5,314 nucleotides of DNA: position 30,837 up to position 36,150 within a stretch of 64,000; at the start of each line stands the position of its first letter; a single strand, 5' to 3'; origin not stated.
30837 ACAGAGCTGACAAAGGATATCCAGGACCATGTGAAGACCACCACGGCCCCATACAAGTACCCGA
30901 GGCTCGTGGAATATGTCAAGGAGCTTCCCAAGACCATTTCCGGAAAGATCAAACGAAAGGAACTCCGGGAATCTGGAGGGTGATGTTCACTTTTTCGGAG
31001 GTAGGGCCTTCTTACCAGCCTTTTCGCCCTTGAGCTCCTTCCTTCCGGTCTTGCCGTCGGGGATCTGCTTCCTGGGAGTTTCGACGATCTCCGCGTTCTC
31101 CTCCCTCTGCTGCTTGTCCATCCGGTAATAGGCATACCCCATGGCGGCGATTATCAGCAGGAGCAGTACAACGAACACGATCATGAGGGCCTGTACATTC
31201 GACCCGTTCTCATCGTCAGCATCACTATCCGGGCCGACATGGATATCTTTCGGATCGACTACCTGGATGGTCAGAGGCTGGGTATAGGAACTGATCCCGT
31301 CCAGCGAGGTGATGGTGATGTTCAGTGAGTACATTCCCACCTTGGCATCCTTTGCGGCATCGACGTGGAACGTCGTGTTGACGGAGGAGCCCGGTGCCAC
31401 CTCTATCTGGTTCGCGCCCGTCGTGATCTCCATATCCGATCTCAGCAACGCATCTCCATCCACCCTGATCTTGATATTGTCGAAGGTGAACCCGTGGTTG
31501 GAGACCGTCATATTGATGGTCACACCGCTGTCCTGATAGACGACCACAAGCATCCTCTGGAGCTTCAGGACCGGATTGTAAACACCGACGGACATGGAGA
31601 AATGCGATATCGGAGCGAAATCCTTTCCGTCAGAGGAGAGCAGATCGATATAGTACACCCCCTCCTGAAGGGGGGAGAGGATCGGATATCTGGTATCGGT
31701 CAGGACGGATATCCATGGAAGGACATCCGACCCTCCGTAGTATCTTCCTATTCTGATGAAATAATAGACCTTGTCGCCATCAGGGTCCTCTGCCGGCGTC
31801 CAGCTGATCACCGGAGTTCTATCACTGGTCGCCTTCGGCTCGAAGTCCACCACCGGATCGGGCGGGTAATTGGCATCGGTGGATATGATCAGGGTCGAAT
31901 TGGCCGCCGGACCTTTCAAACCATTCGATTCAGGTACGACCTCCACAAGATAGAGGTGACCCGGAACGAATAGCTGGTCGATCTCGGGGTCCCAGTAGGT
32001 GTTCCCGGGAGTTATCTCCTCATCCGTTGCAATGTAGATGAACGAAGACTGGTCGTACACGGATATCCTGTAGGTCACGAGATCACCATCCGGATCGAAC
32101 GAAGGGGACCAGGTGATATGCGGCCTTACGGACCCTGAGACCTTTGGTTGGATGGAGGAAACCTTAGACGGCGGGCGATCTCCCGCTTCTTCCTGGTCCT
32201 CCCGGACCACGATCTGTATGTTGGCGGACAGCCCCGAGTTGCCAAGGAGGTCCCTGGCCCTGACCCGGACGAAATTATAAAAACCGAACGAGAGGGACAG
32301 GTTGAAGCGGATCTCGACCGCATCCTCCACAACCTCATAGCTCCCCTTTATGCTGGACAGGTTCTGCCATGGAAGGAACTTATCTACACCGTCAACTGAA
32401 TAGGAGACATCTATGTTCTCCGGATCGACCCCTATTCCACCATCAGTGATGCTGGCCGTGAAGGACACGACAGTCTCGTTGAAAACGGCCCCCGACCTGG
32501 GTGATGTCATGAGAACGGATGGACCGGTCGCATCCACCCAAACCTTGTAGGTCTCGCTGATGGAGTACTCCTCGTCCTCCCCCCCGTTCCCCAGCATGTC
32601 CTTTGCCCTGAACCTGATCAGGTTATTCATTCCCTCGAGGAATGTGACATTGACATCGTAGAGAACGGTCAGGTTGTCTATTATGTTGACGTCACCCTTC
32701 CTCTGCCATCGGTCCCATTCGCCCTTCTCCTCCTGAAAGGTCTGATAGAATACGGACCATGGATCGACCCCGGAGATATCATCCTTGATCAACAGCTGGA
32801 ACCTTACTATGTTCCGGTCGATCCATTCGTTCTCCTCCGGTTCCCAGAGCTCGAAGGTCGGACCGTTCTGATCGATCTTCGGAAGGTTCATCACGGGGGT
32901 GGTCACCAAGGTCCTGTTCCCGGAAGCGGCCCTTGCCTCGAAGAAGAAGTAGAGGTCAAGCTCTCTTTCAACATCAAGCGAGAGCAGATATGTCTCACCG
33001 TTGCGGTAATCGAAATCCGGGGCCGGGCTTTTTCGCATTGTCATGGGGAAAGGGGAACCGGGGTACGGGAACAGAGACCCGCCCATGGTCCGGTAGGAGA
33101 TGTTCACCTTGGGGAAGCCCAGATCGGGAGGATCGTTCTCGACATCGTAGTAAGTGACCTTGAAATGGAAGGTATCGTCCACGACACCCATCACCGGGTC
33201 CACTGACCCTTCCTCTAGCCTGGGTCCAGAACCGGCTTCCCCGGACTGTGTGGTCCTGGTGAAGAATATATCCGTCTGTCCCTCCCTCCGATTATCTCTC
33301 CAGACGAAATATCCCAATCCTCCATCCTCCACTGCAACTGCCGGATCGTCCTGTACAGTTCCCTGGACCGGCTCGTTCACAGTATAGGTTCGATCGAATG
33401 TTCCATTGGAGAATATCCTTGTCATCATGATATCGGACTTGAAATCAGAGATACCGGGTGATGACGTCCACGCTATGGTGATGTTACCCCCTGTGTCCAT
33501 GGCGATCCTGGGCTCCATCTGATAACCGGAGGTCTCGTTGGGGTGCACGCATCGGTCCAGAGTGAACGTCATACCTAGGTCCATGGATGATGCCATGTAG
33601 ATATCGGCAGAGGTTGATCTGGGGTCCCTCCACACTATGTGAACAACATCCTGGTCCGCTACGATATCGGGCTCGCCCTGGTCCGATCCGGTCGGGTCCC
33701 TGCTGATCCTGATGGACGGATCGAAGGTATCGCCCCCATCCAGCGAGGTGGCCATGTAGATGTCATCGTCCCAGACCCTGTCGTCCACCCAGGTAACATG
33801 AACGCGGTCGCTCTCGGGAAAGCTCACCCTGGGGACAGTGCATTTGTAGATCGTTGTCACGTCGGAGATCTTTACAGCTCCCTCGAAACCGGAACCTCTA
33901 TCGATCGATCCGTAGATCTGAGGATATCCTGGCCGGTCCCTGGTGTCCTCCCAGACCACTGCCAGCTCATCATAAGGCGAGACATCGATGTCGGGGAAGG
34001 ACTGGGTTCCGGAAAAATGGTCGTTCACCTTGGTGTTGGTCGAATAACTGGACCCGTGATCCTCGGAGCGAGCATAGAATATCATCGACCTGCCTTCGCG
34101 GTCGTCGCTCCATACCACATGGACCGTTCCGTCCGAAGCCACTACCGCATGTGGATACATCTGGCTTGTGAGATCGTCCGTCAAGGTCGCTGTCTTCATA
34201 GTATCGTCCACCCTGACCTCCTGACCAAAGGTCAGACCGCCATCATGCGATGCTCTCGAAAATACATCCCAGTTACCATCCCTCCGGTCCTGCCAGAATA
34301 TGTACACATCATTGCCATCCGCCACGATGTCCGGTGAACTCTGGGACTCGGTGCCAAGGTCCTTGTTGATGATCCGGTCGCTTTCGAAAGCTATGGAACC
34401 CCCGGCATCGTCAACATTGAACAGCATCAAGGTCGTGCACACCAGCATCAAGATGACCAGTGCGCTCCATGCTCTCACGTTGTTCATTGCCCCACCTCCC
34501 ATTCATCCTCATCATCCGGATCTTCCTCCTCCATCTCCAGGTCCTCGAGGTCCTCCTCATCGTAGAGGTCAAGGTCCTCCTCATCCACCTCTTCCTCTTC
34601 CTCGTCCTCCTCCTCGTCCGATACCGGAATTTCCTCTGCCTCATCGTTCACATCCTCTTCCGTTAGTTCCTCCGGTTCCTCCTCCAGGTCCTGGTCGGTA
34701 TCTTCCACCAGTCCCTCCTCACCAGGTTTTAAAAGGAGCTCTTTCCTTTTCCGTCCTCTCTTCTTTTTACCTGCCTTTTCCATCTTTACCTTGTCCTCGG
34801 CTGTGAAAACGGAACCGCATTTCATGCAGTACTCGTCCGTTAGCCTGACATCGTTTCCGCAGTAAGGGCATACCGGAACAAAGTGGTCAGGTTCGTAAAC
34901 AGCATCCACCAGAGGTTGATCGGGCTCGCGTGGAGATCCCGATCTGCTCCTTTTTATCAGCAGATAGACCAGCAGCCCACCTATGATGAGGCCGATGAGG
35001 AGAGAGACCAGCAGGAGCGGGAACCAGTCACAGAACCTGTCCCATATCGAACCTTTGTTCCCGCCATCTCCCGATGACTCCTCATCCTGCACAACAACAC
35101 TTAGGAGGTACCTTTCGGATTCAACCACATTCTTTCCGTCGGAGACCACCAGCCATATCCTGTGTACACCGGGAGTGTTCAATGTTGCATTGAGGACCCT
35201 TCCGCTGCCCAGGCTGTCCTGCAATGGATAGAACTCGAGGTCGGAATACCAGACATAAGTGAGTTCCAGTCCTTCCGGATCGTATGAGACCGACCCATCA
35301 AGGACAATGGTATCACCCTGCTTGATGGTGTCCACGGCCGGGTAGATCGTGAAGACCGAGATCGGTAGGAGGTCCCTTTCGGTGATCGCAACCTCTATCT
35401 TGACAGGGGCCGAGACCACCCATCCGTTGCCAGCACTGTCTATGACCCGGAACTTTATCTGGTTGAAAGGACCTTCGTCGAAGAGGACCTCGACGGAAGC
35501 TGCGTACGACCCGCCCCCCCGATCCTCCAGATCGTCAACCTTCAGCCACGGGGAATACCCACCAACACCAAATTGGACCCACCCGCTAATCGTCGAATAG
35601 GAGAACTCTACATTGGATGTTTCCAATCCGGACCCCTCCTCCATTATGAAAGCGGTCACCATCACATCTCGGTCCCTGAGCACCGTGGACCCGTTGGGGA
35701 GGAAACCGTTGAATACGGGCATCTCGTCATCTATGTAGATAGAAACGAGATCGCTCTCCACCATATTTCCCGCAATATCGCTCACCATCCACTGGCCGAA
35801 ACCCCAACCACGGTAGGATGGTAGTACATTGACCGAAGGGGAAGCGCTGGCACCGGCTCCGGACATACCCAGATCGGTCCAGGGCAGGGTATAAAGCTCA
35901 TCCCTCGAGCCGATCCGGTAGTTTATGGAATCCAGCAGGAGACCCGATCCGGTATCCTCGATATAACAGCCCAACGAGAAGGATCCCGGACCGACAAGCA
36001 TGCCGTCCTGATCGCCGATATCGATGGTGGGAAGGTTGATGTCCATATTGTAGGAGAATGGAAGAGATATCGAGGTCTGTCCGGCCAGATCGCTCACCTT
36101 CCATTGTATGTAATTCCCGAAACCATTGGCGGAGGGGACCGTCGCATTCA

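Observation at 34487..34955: Cytoplasmic tail of the integrin-like giant: zinc ribbon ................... followed by ~75 residues that are mostly D/E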

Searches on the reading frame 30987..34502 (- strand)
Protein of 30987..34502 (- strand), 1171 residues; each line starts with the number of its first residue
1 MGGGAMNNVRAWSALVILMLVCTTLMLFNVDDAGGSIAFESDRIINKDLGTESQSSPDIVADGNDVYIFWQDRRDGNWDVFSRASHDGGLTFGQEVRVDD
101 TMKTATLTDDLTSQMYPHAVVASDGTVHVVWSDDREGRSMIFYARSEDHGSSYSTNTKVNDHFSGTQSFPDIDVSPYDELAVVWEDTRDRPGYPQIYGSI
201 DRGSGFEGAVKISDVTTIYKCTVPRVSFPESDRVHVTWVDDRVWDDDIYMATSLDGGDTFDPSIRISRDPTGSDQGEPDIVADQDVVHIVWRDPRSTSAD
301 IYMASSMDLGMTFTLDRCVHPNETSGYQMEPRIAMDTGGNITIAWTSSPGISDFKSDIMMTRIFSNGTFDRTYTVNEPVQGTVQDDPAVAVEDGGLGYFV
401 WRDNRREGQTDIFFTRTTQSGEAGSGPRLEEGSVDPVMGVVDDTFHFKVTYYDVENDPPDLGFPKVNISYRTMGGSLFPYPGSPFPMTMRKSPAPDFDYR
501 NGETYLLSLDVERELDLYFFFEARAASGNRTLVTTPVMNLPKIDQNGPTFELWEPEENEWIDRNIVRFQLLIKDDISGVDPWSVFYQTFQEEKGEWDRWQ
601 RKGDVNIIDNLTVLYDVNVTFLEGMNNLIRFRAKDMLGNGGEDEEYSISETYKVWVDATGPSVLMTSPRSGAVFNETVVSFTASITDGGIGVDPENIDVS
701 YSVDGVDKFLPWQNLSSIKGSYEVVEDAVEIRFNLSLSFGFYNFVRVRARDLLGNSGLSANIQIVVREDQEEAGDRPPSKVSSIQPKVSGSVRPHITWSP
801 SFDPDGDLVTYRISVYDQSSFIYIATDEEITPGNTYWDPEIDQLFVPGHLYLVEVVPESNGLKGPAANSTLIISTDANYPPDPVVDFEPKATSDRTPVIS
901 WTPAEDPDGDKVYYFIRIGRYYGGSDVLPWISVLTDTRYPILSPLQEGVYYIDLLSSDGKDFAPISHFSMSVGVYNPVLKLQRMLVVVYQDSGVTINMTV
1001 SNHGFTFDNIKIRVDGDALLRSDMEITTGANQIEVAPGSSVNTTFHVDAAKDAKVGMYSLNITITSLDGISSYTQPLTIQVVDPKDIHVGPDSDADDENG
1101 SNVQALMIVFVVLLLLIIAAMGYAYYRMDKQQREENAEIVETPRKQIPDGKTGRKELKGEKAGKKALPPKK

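Call 7: search_protein_families(library=pfam, proteins=[window:30987-34502:-], max_evalue=0.01)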
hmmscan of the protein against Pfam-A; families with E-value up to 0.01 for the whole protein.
window:30987-34502:- (1171 aa): 1 family
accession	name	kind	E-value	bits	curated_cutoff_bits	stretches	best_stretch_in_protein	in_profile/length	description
PF13088.12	BNR_2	-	0.0073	16.1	31.4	0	68-162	177-257/277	BNR repeat-like domain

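Call 50: search_protein_families(library=ncbifam, proteins=[window:30987-34502:-], max_evalue=0.1)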
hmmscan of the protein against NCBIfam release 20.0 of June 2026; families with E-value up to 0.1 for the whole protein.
window:30987-34502:- (1171 aa): 5 families
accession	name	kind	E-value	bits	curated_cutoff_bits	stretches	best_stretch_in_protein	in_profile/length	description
NF053835.1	PDIAV_lipo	equivalog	1.9e-06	27.6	90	2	329-407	41-112/458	PDIAV motif-containing lipoprotein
TIGR04275.1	beta_prop_Msarc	repeat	4.8e-06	26.2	85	1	67-81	20-34/40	beta-propeller repeat protein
NF041740.1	choice_anch_T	equivalog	0.00014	21.1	70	1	983-1070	152-243/259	choice-of-anchor T family protein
NF002951.0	PRK03606.2-2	equivalog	0.026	14.2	270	1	158-197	73-110/166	ureidoglycolate lyase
NF005435.1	PRK07021.1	equivalog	0.058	13.2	131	1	1101-1141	4-45/157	flagellar basal body-associated protein FliL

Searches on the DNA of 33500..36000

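Call 69: search_rna_families(source=window, start=33500, end=36000, threshold=evalue, max_evalue=1)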
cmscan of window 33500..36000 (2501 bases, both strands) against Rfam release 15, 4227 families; matches with E-value up to 1: 1.
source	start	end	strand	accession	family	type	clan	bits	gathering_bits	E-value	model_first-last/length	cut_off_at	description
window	34558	34612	-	RF01306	sR52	Gene; snRNA; snoRNA; CD-box;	-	19.8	50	0.37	1-60/60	no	Small nucleolar RNA sR52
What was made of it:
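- Tried and rejected: Rfam scan of 33500-36000 (call 69).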

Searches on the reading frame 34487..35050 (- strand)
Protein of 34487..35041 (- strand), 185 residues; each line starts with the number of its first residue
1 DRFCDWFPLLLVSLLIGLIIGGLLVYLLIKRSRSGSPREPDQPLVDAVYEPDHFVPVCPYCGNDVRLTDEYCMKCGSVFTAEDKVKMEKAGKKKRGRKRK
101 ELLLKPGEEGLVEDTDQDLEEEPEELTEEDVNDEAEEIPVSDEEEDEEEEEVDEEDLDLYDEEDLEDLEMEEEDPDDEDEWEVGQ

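Call 8: search_protein_families(library=pfam, proteins=[window:34487-34990:-], max_evalue=10)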
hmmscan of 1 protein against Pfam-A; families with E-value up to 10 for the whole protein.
window:34487-34990:- (168 aa): 12 families
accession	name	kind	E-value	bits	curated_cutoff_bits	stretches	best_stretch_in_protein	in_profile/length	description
PF13240.11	Zn_Ribbon_1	-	5.7e-06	26.4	25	1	41-60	2-21/23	zinc-ribbon domain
PF12773.13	DZR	-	0.0035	17.9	27.3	1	40-59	26-45/45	Double zinc ribbon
PF13248.11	Zn_ribbon_3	-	0.0057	16.5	27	1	41-62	5-26/26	zinc-ribbon domain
PF18912.6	DZR_2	-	0.013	15.7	27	1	40-63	23-47/56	Double zinc ribbon domain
PF17032.10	Zn_ribbon_15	-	0.014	16.6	28.9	1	35-59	49-73/73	zinc-ribbon family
PF22747.2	Zn_ribbon_DUF2089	-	0.065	13.8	27.6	1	41-60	1-20/32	DUF2089 zinc ribbon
PF13719.11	Zn_ribbon_5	-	0.1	12.8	29.3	1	41-64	5-37/37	zinc-ribbon domain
PF01363.27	FYVE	-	0.11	13.1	27.8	1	33-65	3-37/67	FYVE zinc finger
PF08792.16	A2L_zn_ribbon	-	0.22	11.7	22.9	1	40-63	5-32/33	A2L zinc ribbon domain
PF04032.22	Rpr2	-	0.26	12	29.3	1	50-84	43-79/90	RNAse P Rpr2/Rpp21/SNM1 subunit domain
PF24463.1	DUF7577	-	0.26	11.4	28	1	40-60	4-24/27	Domain of unknown function (DUF7577)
PF14369.11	Zn_ribbon_19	-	0.89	10.2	30.8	1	35-47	18-30/35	zinc-ribbon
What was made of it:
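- Closest known: Membrane-anchored anti-sigma factors with a cytoplasmic zinc domain. Different: There is no sigma factor in archaea or in this locus, and no Pfam match (call 8).
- The ribbon has no match to TFB/TFIIB or anti-sigma zinc domains (call 8).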

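Call 15: find_homologous_proteins(query=window:34487-35041:-, max_evalue=0.001)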
Query seq(185 aa): 8000 candidates shared short words with the query, none scored E <= 0.001.
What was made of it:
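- Tried and rejected: Word-index homologue search with the 185-aa tail alone (call 15).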

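Call 39: predict_structure(alignment_id=A2)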
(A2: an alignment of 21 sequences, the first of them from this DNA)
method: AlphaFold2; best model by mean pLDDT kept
length: 188 residues; sequences in the alignment: 21
mean_pLDDT: 71.1   pTM: 0.32
mean pLDDT of the five models: 71.1, 69.5, 68.7, 68.1, 67.2
residues with pLDDT >= 90: 63; 70-90: 31; 50-70: 53; < 50: 41
segments of 3 or more residues with pLDDT < 50: 104-106, 109-125, 127-140, 143-147
pLDDT, mean of each block of 10 residues (from residue 1): 94 97 97 85 81 79 94 96 95 71 49 42 44 44 50 57 57 60 60
secondary structure, 60 per line:
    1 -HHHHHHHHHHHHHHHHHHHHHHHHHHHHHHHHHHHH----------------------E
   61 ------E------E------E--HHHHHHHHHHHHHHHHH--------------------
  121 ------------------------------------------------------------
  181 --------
elements in order: H2-37 H84-100
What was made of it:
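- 34955..35023 (-): Transmembrane helix (aa 1827-1849) with an invariant GxxxG (LIGLIIG). AF2 helix with pLDDT above 90 (call 39).
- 34871..34954 (-): Juxtamembrane stop-transfer KRSRS plus the conserved linker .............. (aa 1850-1877). AF2 pLDDT about 80 (call 39).
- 34811..34870 (-): Four-Cys zinc ribbon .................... (aa 1878-1897). AF2 pLDDT 94-96 (call 39).
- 34721..34810 (-): Helix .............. followed by the polybasic patch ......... and an LLP-type motif (aa 1898-1927, net charge +8). AF2 helix at model residues 84-100, pLDDT about 95 (call 39).
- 34487..34720 (-): Polyacidic, intrinsically disordered tail (aa 1928-2005, net charge -50). AF2 gives no secondary structure, pLDDT 42-60 (call 39).
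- On Zinc ribbon (Pfam Zn_Ribbon_1, PF13240): AF2 pLDDT 94-96 over the ribbon (call 39).
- AF2: TM, ribbon and helix at pLDDT 94-97, remainder disordered: call 39. AF2 gives no confident fold-back of the tail (call 39).
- Tried and rejected: AF2 predicts no helix there (call 39).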

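Call 50: search_protein_families(library=ncbifam, proteins=[window:34487-34990:-], max_evalue=0.1)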
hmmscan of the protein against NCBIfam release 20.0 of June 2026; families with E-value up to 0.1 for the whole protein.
window:34487-34990:- (168 aa): 4 families
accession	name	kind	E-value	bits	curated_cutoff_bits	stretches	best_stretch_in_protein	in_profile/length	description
NF049953.1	ribbon_DG_selen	exception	7.7e-05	22.7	130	2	22-62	131-171/172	zinc ribbon-containing (seleno)protein DG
NF053815.1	teico_TcaA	equivalog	0.0058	15.5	550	1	40-81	3-44/463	membrane-associated protein TcaA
NF001669.0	PRK00432.1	equivalog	0.027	14.4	54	1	45-67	19-41/58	30S ribosomal protein S27ae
NF033497.1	rubre_like_arch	subfamily_domain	0.035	13.8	32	0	40-49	18-27/34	rubrerythrin-like domain-containing protein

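Call 51: fold_search(model_id=the predicted structure, library=pdb)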
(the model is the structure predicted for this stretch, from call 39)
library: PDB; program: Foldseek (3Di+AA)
matches with E <= 10: 75; with E <= 0.001: 0
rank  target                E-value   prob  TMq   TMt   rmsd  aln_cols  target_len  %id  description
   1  7r7j_A                1.4e+00  0.30  0.14  0.05   5.8        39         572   26  Crystal structure of RadD with ADP (released 2022-04-13)
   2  8f5o_B                1.6e+00  0.51  0.14  0.02   2.4        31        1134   32  Structure of Leishmania tarentolae IFT-A (state 1) (released 2022-12-21)
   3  9bz0_c                1.7e+00  0.04  0.11  0.08  18.6        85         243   14  Structure of an STK19-containing TC-NER complex (released 2024-12-25)
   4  7r7j_B                1.9e+00  0.38  0.15  0.05   4.4        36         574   28  Crystal structure of RadD with ADP (released 2022-04-13)
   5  3gj4_B                2.3e+00  0.35  0.12  0.68   1.4        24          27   29  Crystal structure of human RanGDP-Nup153ZnF3 complex (released 2009-08-04)
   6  2ct7_MODEL_1_A        2.5e+00  0.09  0.16  0.30  10.7        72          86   15  Solution Structure of the IBR domain of the RING finger protein 31 protein (released 2005-11-23)
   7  8xgc_8                2.5e+00  0.06  0.10  0.03  10.9        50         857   20  Structure of yeast replisome associated with FACT and histone hexamer, Composite map (released 2024-02-14)
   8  6skf_Bj               2.6e+00  0.33  0.11  0.43   0.9        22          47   36  Cryo-EM Structure of T. kodakarensis 70S ribosome (released 2020-07-29)
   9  2k1p_MODEL_1_A        2.6e+00  0.25  0.12  0.57   1.9        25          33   24  Solution structure of the second zinc finger domain of ZRANB2/ZNF265 (released 2009-03-17)
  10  9qf4_Bg               2.8e+00  0.28  0.14  0.49   1.6        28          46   32  Structure of P. furiosus 70S ribosome grown at 95 degC (released 2025-11-05)
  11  9er2_c                3.0e+00  0.06  0.11  0.18  11.6        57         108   16  PolII-TCR-STK19 structure. (released 2024-12-04)
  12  2dan_MODEL_1_A        3.0e+00  0.04  0.10  0.24   9.8        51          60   29  The solution structure of the MYND domain (LEU384-CYS430) of human Zinc finger MYND domain containing protein  (released 2006-06-14)
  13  5af6_H                3.3e+00  0.30  0.13  0.70   1.3        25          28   20  Structure of Lys33-linked diUb bound to Trabid NZF1 (released 2015-03-25)
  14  8f5p_B                3.3e+00  0.23  0.13  0.02   2.7        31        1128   32  Structure of Leishmania tarentolae IFT-A (state 2) (released 2022-12-21)
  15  8im5_MODEL_1_A        3.3e+00  0.09  0.13  0.33   9.6        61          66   15  Solution structure of the mouse HOIL1-L NZF domain in the free form (released 2023-08-30)
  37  2cr8_MODEL_1_A        5.0e+00  0.11  0.14  0.42   4.7        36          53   17  Solution structure of the zf-RanBP domain of p53-binding protein Mdm4 (released 2005-11-20)
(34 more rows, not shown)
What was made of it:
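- On Zinc ribbon (Pfam Zn_Ribbon_1, PF13240): Foldseek gives 22-25-residue local matches of about 1 A to RanBP2/NZF fingers and L40e, all with E above 1 (call 51).
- The closest local structural matches are RanBP2/ZRANB2 fingers and archaeal ribosomal L40e (call 51).
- Tried and rejected: Foldseek of the AF2 tail model against PDB (call 51).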

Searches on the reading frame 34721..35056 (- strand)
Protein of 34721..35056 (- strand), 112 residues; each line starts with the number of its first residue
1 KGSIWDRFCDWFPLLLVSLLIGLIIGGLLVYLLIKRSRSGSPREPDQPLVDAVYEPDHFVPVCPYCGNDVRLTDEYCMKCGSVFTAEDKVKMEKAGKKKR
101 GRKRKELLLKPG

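Call 28: search_protein_representatives(alignment_id=A1)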
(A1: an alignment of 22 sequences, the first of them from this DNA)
Query: 22 sequences, 111 profile positions. Proteins with E-value up to 0.001 (for the whole library): 2371; up to 1e-10: 63; up to 1e-30: 5. The best 150 are listed.
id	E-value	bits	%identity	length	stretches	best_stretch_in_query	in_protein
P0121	2.4e-47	175.5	-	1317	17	50-90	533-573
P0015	1.3e-36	141.0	-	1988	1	2-109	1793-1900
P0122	2.2e-35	137.0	-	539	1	5-110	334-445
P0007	4.0e-35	136.2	-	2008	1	2-109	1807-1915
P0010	1.9e-32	127.6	-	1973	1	2-102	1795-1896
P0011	1.5e-30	121.4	-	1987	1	1-102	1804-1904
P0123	1.9e-28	114.7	-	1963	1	5-107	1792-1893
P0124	5.9e-26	106.6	-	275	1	5-107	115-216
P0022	2.6e-25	104.6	-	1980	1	7-108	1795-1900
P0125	5.8e-19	84.1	-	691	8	55-101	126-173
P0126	3.5e-18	81.6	-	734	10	53-93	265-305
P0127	4.0e-17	78.2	-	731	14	58-96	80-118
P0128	5.5e-17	77.8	-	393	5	48-83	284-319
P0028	5.1e-16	74.7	-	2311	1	2-102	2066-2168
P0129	6.2e-16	74.4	-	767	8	37-90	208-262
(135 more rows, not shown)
